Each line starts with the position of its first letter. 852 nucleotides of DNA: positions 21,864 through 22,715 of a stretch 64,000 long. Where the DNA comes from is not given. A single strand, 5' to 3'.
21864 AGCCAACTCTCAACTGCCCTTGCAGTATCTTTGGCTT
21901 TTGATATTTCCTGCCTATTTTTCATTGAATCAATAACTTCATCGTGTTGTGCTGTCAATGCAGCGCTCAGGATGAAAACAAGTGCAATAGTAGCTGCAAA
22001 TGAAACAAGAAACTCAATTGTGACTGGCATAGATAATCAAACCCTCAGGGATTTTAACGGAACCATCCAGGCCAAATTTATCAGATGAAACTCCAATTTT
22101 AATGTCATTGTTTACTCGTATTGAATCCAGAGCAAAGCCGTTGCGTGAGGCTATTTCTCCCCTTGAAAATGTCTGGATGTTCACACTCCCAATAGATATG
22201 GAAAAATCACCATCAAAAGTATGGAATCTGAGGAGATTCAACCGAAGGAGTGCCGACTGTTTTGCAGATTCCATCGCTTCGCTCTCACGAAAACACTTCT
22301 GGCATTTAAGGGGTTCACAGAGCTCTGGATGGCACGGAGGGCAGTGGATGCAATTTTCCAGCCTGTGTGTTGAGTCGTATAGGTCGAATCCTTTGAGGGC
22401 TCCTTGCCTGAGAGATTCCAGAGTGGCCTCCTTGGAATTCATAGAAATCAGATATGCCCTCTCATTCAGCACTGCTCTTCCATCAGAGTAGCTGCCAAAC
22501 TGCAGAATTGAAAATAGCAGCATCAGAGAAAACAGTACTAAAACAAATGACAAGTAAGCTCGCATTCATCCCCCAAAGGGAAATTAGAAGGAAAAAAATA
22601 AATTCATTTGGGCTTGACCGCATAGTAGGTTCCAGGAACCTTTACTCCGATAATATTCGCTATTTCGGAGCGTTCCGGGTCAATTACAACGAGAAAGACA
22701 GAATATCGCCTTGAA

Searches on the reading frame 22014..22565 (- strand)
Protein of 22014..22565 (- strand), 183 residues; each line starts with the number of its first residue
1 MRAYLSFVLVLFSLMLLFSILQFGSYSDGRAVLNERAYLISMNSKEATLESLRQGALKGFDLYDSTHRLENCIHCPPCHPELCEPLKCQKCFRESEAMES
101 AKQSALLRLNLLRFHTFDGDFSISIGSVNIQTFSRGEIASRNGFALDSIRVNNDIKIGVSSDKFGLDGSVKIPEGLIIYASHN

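Call 79: search_protein_families(library=pfam, proteins=[window:22014-22565:-], max_evalue=0.01)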
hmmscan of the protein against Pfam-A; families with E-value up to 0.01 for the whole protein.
window:22014-22565:- (183 aa): 0 families
